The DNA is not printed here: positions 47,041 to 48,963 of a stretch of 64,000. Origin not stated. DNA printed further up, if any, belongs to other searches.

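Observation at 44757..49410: Three-gene membrane glycosylation module ending in a GT-A-like/GT-C/TPR fusion (TMTC-like architecture)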

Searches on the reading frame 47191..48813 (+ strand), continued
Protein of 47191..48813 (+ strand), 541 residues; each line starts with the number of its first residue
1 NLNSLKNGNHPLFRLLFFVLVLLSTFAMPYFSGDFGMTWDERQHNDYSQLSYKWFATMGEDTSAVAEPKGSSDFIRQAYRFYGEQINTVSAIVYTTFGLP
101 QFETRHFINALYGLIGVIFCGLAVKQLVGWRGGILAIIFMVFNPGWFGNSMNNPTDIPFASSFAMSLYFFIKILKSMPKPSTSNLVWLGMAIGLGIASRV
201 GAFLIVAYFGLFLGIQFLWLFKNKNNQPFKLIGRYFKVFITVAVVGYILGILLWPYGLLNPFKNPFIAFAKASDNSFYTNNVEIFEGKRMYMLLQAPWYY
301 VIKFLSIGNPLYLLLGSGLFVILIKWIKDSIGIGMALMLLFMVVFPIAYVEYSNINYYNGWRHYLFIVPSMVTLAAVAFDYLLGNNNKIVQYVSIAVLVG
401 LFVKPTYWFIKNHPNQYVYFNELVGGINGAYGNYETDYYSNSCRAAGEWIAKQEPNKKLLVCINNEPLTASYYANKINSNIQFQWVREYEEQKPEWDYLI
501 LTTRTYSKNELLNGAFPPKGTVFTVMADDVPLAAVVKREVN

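Call 64: find_encoding_contigs(protein=P0099, flank=6000, max_places=2)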
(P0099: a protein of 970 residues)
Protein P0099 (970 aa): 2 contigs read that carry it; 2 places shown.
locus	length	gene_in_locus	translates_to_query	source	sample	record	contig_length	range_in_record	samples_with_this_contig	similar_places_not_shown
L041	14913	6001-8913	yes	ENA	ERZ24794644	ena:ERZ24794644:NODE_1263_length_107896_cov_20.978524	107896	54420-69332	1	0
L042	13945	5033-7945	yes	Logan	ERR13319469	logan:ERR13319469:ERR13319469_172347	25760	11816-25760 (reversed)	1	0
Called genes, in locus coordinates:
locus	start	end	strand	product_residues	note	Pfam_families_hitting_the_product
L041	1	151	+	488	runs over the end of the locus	PF00133:tRNA-synt_1 (faint), PF01406:tRNA-synt_1e, PF09334:tRNA-synt_1g (weak), PF09190:DALR_2 (faint), PF23493:CysS_C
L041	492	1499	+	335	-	PF01565:FAD_binding_4, PF02873:MurB_C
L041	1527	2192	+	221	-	-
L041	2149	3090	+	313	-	PF00561:Abhydrolase_1, PF12146:Hydrolase_4, PF12697:Abhydrolase_6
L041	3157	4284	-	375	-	PF13506:Glyco_transf_21, PF13641:Glyco_tranf_2_3, PF00535:Glycos_transf_2, PF10111:Glyco_tranf_2_2, PF13632:Glyco_trans_2_3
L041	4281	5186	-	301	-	PF03706:LPG_synthase_TM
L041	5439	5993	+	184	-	PF02075:RuvC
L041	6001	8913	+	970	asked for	PF02366:PMT (weak), PF13231:PMT_2 (weak), PF14559:TPR_19 (faint), PF13431:TPR_17 (weak), PF00515:TPR_1, PF07719:TPR_2, PF13181:TPR_8 (weak), PF13371:TPR_9 (weak), +15 more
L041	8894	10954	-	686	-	PF13089:PP_kinase_N, PF02503:PP_kinase, PF17941:PP_kinase_C_1, PF13091:PLDc_2, PF13090:PP_kinase_C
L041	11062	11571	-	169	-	-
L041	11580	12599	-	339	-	PF00365:PFK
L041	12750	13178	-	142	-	-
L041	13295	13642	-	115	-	PF01035:DNA_binding_1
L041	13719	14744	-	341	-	PF04055:Radical_SAM, PF13186:SPASM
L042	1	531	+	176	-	?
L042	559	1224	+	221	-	-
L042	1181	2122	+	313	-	PF00561:Abhydrolase_1, PF12146:Hydrolase_4, PF12697:Abhydrolase_6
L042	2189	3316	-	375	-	PF13506:Glyco_transf_21, PF13641:Glyco_tranf_2_3, PF00535:Glycos_transf_2, PF10111:Glyco_tranf_2_2, PF13632:Glyco_trans_2_3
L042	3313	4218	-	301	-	PF03706:LPG_synthase_TM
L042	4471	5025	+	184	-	PF02075:RuvC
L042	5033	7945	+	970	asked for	PF02366:PMT (weak), PF13231:PMT_2 (weak), PF14559:TPR_19 (faint), PF13431:TPR_17 (weak), PF00515:TPR_1, PF07719:TPR_2, PF13181:TPR_8 (weak), PF13371:TPR_9 (weak), +15 more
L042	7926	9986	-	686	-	PF13089:PP_kinase_N, PF02503:PP_kinase, PF17941:PP_kinase_C_1, PF13091:PLDc_2, PF13090:PP_kinase_C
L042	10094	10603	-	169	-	-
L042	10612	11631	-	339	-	PF00365:PFK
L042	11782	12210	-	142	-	-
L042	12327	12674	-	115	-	PF01035:DNA_binding_1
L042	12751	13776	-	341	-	PF04055:Radical_SAM, PF13186:SPASM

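Call 65: find_encoding_contigs(protein=P0090, flank=6000, max_places=2)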
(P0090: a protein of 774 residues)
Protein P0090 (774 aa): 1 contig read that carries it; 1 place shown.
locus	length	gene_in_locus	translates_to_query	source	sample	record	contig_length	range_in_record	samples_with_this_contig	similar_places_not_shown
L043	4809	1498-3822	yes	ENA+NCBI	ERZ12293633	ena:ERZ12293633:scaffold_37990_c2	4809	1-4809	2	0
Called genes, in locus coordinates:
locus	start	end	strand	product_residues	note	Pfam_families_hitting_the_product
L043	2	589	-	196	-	?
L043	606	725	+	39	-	-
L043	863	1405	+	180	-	PF12895:ANAPC3 (faint), PF00515:TPR_1 (faint), PF07719:TPR_2 (faint), PF13181:TPR_8 (faint)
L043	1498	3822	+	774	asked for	PF13371:TPR_9 (faint), PF13231:PMT_2, PF00515:TPR_1 (faint), PF07719:TPR_2 (faint), PF13176:TPR_7 (faint), PF13181:TPR_8 (faint), PF13428:TPR_14 (faint), PF23914:TPR_CcmH_CycH (faint), +7 more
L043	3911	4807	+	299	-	?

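Call 70: find_encoding_contigs(protein=P0130, flank=5000, max_places=2)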
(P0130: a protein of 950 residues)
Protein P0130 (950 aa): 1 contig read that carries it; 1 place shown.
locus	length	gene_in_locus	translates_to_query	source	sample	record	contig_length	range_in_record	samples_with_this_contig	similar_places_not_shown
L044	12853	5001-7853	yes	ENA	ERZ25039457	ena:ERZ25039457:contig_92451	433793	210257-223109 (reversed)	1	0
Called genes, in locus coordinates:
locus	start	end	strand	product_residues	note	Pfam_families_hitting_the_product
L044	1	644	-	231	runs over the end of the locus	-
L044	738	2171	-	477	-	PF01743:PolyA_pol, PF12627:PolyA_pol_RNAbd, PF01966:HD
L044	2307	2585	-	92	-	PF01541:GIY-YIG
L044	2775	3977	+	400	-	PF00155:Aminotran_1_2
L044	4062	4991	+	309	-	PF00294:PfkB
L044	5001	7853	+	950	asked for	PF00535:Glycos_transf_2, PF10111:Glyco_tranf_2_2 (weak), PF13231:PMT_2 (weak), PF13432:TPR_16 (weak), PF14559:TPR_19, PF23914:TPR_CcmH_CycH, PF13414:TPR_11 (weak), PF13432:TPR_16 (weak), +9 more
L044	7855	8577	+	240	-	PF13489:Methyltransf_23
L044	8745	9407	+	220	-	PF09365:DUF2461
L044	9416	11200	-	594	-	PF13385:Laminin_G_3, PF19081:Ig_7 (faint), PF13585:CHU_C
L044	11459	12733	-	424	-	PF00483:NTP_transferase, PF24894:Hexapep_GlmU (faint), PF25247:LbH_GLGC, PF25084:LbH_EIF2B (faint)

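Call 71: find_encoding_contigs(protein=P0161, flank=5000, max_places=2)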
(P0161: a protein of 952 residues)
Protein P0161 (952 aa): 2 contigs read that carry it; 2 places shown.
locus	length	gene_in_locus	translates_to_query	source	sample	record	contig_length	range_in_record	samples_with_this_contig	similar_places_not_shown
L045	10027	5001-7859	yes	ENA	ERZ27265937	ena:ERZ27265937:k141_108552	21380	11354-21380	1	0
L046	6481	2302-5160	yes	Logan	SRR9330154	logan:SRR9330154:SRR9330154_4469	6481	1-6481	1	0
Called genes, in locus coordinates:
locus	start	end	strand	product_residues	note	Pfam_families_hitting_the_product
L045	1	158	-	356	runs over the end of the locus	PF01883:FeS_assembly_P, PF01656:CbiA, PF02374:ArsA_ATPase (weak), PF09140:MipZ (weak), PF10609:ParA, PF13614:AAA_31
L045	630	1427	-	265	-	PF13568:OMP_b-brl_2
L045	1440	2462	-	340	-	-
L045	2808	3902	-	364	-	PF00970:FAD_binding_6, PF08030:NAD_binding_6 (faint), PF00175:NAD_binding_1, PF00111:Fer2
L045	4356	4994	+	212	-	PF05148:Methyltransf_8 (faint), PF13489:Methyltransf_23, PF13847:Methyltransf_31, PF08241:Methyltransf_11, PF08242:Methyltransf_12, PF13649:Methyltransf_25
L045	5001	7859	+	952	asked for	PF00535:Glycos_transf_2, PF10111:Glyco_tranf_2_2 (weak), PF12895:ANAPC3 (faint), PF00515:TPR_1 (faint), PF07719:TPR_2 (faint), PF13174:TPR_6 (faint), PF13181:TPR_8 (faint), PF13428:TPR_14 (faint), +3 more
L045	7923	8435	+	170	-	-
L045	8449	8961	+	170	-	-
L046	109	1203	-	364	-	PF00970:FAD_binding_6, PF08030:NAD_binding_6 (faint), PF00175:NAD_binding_1, PF00111:Fer2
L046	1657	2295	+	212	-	PF05148:Methyltransf_8 (faint), PF13489:Methyltransf_23, PF13847:Methyltransf_31, PF08241:Methyltransf_11, PF08242:Methyltransf_12, PF13649:Methyltransf_25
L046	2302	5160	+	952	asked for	PF00535:Glycos_transf_2, PF10111:Glyco_tranf_2_2 (weak), PF12895:ANAPC3 (faint), PF00515:TPR_1 (faint), PF07719:TPR_2 (faint), PF13174:TPR_6 (faint), PF13181:TPR_8 (faint), PF13428:TPR_14 (faint), +3 more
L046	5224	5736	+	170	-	-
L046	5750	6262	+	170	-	-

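Call 72: find_encoding_contigs(protein=P0163, flank=5000, max_places=2)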
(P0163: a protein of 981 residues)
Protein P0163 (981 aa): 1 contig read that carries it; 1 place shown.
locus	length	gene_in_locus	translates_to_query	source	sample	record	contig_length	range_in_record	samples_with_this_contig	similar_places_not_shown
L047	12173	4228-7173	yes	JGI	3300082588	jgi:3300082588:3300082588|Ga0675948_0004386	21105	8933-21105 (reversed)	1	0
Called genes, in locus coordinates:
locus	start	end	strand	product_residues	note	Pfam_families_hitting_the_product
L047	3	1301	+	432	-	PF14450:FtsA, PF02491:SHS2_FTSA, PF06723:MreB_Mbl, PF11104:PilM_2 (weak), PF06277:EutA (weak), PF14450:FtsA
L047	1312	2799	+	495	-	PF00091:Tubulin, PF12327:FtsZ_C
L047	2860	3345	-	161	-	PF02525:Flavodoxin_2, PF03358:FMN_red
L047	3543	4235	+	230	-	PF01209:Ubie_methyltran (weak), PF13489:Methyltransf_23, PF07021:MetW, PF13847:Methyltransf_31, PF08241:Methyltransf_11, PF08242:Methyltransf_12, PF13649:Methyltransf_25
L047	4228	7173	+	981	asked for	PF00535:Glycos_transf_2, PF02366:PMT, PF00515:TPR_1 (faint), PF13432:TPR_16 (faint), PF07719:TPR_2 (faint), PF13181:TPR_8 (faint), PF13428:TPR_14 (faint), PF13431:TPR_17 (faint)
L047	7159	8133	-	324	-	PF00478:IMPDH (weak), PF03060:NMO, PF01180:DHO_dh (weak), PF05690:ThiG (weak)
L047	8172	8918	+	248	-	PF20772:TACO1_YebC_N, PF01709:Transcrip_reg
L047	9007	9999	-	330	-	PF00044:Gp_dh_N, PF02800:Gp_dh_C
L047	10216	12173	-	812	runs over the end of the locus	-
